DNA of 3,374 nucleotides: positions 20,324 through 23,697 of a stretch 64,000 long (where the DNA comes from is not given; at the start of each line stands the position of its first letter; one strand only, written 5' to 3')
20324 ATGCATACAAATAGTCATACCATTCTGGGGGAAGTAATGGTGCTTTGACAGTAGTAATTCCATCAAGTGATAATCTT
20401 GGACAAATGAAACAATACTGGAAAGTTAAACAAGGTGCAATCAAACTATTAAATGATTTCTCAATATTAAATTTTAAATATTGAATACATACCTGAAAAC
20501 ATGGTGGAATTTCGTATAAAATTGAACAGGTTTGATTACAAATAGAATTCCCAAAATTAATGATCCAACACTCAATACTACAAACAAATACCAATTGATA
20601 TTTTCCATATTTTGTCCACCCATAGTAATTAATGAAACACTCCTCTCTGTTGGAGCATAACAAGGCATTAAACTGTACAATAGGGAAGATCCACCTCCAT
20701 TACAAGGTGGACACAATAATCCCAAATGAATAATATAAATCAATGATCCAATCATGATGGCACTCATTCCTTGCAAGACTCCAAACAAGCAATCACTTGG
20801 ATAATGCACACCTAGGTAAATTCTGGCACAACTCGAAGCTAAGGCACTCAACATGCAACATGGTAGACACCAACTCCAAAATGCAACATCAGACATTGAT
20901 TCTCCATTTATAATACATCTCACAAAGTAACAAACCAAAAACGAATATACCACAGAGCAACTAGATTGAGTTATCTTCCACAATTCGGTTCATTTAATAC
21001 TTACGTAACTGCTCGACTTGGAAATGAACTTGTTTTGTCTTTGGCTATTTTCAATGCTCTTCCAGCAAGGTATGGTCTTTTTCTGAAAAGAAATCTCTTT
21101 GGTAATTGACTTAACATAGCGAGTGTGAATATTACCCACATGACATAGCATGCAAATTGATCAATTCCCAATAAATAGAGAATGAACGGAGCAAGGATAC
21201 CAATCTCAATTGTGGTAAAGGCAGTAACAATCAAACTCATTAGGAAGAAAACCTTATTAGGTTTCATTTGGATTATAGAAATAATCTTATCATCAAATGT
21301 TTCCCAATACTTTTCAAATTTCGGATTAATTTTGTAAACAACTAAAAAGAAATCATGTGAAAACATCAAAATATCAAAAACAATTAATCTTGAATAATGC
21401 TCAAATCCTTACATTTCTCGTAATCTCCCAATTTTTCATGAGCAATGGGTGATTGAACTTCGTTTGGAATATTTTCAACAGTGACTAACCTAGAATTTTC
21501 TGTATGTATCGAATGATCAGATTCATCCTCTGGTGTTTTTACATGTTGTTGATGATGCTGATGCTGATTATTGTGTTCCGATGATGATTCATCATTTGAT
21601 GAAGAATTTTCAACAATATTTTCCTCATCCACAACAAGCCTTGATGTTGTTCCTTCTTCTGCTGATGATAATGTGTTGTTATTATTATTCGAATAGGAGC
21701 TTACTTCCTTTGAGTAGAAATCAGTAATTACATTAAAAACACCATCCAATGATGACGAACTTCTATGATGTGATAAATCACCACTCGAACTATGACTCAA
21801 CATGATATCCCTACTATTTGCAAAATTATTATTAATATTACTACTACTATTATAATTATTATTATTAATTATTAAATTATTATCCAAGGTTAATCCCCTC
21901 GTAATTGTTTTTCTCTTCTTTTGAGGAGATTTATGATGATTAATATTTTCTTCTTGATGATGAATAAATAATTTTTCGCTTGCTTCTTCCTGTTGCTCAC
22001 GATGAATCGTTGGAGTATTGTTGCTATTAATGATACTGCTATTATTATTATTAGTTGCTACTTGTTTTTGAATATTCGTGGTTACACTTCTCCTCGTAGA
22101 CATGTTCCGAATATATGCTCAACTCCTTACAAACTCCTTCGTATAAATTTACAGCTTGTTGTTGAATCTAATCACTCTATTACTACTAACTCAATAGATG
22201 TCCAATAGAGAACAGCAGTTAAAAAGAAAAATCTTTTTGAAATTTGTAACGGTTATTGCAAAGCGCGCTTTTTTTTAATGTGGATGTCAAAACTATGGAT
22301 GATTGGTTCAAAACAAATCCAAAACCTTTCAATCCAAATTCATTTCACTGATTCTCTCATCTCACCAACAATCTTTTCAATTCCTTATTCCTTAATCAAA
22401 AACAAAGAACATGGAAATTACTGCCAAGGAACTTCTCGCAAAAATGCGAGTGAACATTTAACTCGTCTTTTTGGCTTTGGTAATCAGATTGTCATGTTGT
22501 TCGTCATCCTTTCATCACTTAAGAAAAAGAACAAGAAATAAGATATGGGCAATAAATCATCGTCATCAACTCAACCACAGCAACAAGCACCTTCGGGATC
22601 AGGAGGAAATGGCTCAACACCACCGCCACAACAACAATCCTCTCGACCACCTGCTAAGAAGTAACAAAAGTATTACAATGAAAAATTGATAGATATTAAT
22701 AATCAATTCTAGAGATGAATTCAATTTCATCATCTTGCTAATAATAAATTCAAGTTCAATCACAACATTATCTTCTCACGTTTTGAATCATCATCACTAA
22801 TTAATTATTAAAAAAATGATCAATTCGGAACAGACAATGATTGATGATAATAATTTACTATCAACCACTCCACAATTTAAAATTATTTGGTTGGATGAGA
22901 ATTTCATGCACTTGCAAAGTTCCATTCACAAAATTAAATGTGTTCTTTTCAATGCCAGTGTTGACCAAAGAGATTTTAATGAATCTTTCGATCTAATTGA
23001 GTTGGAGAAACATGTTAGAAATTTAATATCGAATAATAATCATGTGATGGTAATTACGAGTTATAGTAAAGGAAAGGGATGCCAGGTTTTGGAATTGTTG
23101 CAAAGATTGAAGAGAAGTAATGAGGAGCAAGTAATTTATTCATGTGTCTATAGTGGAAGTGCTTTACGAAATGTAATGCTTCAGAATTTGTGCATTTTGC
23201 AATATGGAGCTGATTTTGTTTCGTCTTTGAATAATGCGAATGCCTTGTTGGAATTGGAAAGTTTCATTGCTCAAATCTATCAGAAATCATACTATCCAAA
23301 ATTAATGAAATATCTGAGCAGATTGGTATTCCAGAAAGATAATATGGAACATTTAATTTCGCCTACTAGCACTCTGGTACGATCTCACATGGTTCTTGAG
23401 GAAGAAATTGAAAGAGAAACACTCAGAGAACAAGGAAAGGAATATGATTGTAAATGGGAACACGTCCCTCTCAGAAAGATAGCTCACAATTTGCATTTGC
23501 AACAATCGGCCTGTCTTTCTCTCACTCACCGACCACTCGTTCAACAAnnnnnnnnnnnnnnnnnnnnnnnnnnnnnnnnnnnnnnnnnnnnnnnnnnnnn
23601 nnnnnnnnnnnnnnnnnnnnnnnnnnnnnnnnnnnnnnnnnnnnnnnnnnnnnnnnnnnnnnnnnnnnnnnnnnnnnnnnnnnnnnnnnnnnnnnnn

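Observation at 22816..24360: NMNAT-type NAD-biosynthesis nucleotidyltransferase with a long N-terminal domain of unknown function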

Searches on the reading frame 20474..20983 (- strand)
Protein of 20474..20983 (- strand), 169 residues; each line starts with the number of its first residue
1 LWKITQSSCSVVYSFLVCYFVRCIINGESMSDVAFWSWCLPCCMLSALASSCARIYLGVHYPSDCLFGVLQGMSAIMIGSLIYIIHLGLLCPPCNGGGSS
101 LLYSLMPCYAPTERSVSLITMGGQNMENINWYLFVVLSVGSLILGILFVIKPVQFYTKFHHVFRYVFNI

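Call 67: search_protein_families(library=pfam, proteins=[window:20474-20983:-], max_evalue=0.001)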
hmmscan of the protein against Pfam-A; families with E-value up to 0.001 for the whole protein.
window:20474-20983:- (169 aa): 1 family
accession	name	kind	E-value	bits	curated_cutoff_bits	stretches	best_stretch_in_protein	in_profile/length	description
PF01569.27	PAP2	-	1.7e-07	31.5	27.2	1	14-78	63-120/130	PAP2 superfamily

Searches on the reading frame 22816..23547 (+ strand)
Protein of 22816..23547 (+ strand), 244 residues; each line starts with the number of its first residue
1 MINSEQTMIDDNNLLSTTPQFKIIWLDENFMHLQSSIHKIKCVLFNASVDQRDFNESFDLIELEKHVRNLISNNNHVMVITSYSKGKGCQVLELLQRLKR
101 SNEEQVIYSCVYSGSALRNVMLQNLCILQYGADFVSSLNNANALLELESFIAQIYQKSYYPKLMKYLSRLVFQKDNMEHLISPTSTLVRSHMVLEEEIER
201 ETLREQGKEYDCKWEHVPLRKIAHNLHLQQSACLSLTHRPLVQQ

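Call 23: search_protein_representatives(alignment_id=A2)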
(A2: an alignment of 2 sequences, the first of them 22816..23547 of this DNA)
Query: 2 sequences, 334 profile positions. Proteins with E-value up to 0.001 (for the whole library): 6; up to 1e-10: 4; up to 1e-30: 3. The best 6 are listed.
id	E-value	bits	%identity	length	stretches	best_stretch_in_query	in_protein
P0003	1.1e-117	409.3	-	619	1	12-334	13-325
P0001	1.1e-114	399.4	-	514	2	131-332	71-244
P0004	2.4e-31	125.5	-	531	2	133-324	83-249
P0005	2.7e-11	59.6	-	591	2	129-322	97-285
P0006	5.0e-07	45.6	-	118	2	125-176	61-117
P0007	4.4e-04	35.9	-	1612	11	246-295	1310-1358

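Call 27: list_cluster_members(proteins=[P0003, P0004, P0005, P0006])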
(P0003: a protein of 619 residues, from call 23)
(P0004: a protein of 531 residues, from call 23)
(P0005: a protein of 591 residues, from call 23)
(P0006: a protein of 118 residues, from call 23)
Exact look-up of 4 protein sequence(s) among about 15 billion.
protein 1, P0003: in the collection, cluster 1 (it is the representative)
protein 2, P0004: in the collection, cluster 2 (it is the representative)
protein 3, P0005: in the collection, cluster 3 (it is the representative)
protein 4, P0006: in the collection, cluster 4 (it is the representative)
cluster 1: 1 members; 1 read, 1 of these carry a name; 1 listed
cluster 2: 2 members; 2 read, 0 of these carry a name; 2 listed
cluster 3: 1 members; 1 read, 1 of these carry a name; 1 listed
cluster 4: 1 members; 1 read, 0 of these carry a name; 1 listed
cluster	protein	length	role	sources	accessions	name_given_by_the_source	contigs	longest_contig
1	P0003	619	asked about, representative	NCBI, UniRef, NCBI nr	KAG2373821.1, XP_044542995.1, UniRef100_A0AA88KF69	hypothetical protein C9374_011706 [Naegleria lovaniensis] | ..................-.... domain-containing protein n=1 Tax=Naegleria lovaniensis ... | uncharacterized protein C9374_011706 [Naegleria lovaniensis]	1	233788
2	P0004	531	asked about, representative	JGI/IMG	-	-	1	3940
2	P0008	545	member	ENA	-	-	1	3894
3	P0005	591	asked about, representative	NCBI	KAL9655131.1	hypothetical protein ABK040_008909 [Willaertia magna]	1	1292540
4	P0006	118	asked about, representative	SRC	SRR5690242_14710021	-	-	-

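Call 35: predict_structure(alignment_id=A4)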
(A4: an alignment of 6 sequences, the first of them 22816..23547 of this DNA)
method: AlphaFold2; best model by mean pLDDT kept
length: 244 residues; sequences in the alignment: 6
mean_pLDDT: 77.9   pTM: 0.77
mean pLDDT of the five models: 77.9, 77.7, 75.3, 74.8, 74.8
residues with pLDDT >= 90: 84; 70-90: 97; 50-70: 35; < 50: 28
segments of 3 or more residues with pLDDT < 50: 1-13, 231-244
pLDDT, mean of each block of 10 residues (from residue 1): 32 66 88 87 93 83 94 91 82 94 87 72 89 80 84 92 87 58 81 90 83 64 76 37 27
secondary structure, 60 per line:
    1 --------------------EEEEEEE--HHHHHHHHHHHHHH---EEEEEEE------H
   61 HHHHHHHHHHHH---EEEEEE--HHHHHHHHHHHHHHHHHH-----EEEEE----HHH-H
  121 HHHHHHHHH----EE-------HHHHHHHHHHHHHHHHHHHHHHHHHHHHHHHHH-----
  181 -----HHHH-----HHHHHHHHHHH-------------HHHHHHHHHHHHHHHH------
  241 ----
elements in order: E21-27 H30-43 E47-53 H60-72 E76-81 H84-101 E107-111 H120-129 H143-175 H186-189 H195-205 H219-234

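Call 49: fold_search(model_id=the predicted structure, library=pdb)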
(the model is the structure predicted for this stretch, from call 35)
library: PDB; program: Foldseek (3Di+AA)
matches with E <= 10: 1335; with E <= 0.001: 2
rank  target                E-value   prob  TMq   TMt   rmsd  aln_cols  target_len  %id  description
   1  7b6h                  5.6e-05  0.99  0.27  0.14  13.7       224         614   16  Drosophila melanogaster TRAPP C11 subunits region 1 to 718 (released 2021-06-09)
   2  7qz2_B                8.3e-04  1.00  0.38  0.63   4.0       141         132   15  Crystal structure of GacS D1 domain in complex with BeF3- (released 2022-07-06)
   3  4c6s                  5.1e-03  0.99  0.36  0.54   4.9       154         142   17  Crystal structure of the TIR domain from the Arabidopsis Thaliana disease resistance protein RRS1 (released 2014-05-28)
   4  4s04_A                5.4e-03  0.98  0.33  0.36   5.6       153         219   16  Crystal structure of Klebsiella pneumoniae PmrA in complex with PmrA box DNA (released 2015-11-11)
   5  4lda_F                6.2e-03  1.00  0.36  0.64   4.1       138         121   17  Crystal structure of a CheY-like protein (tadZ) from Pseudomonas aeruginosa PAO1 at 2.70 A resolution (released 2013-07-24)
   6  8vc9_A                6.6e-03  0.80  0.29  0.20  29.0       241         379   14  Hybrid response regulator LvrB from Leptospira / phosphorylated REC form (released 2024-12-18)
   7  1jlk_A                7.0e-03  1.00  0.40  0.62   4.4       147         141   10  Crystal structure of the Mn(2+)-bound form of response regulator Rcp1 (released 2002-03-13)
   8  6o55_D                7.0e-03  0.99  0.37  0.51   8.4       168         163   13  Crystal Structure of N5-carboxyaminoimidazole ribonucleotide mutase (PurE) from Legionella pneumophila (released 2019-03-13)
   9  4lda_E                8.4e-03  1.00  0.37  0.65   4.0       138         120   18  Crystal structure of a CheY-like protein (tadZ) from Pseudomonas aeruginosa PAO1 at 2.70 A resolution (released 2013-07-24)
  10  4ama_C                8.4e-03  0.25  0.18  0.15  15.7       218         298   12  Crystal Structure of N-acetylneuraminic acid lyase from Staphylococcus aureus with the chemical modification thia-lysi (released 2013-01-23)
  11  4lda_A                9.0e-03  1.00  0.37  0.64   4.2       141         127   16  Crystal structure of a CheY-like protein (tadZ) from Pseudomonas aeruginosa PAO1 at 2.70 A resolution (released 2013-07-24)
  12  9qhg_G                9.0e-03  0.97  0.34  0.35   6.3       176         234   11  NorQD complex state 4 from Jhaorihella thermophila (released 2026-03-25)
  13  8u72_F                9.0e-03  0.90  0.33  0.22  10.2       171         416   13  Cryo-EM structure of the SPARTA oligomer with guide RNA and target DNA (released 2024-06-12)
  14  8i87_C                1.0e-02  0.94  0.35  0.23  11.4       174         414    9  Cryo-EM structure of TIR-APAZ/Ago-gRNA-DNA complex (released 2023-07-19)
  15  4zjy_A                1.1e-02  0.96  0.37  0.51  10.5       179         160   13  Structure of Acetobacter aceti PurE-S57N (released 2016-05-11)
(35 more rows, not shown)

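Call 58: search_protein_families(library=pfam, proteins=[P0003, P0004, P0005, P0006], max_evalue=1)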
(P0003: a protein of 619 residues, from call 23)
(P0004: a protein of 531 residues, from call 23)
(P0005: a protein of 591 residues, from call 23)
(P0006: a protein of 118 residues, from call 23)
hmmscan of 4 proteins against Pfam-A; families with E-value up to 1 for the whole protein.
P0003 (619 aa): 2 families
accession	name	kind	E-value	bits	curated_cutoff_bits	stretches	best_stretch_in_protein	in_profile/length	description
PF01467.32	CTP_transf_like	-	1.5e-06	28.9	21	1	411-570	41-132/133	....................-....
PF02341.20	RbcX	-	0.05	14.3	27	1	448-518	17-86/111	RbcX protein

P0004 (531 aa): 3 families
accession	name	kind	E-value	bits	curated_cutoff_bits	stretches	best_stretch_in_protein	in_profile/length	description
PF01467.32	CTP_transf_like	-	0.0015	19.2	21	1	326-422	34-94/133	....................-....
PF20034.4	Peptidase_S80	-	0.15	11.6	23.4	0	285-338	91-146/229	Peptidase S80 family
PF21718.4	KH_DTX3L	-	0.19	12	27.4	0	278-336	57-114/128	DTX3L, KH-like domain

P0005 (591 aa): 2 families
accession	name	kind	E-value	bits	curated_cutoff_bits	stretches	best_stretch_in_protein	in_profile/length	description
PF01467.32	CTP_transf_like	-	0.0012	19.5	21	1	300-321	3-24/133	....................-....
PF04570.20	zf-FLZ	-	0.037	13.9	23.4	1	450-469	5-24/54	zinc-finger of the FCS-type, C2-C2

P0006 (118 aa): 2 families
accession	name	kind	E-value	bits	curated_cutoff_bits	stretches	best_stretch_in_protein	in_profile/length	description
PF19005.6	DUF5734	-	0.18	12.5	27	1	35-85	13-61/83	Domain of unknown function (DUF5734)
PF09058.15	L27_1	-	0.22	11.8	29.7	1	43-64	12-33/59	L27_1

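Call 66: search_solved_structures(query=A4, max_evalue=10, show_alignments=2)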
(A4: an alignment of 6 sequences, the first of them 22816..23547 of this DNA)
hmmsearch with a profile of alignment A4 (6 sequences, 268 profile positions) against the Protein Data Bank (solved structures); distinct sequences matched with E-value up to 10: 0.
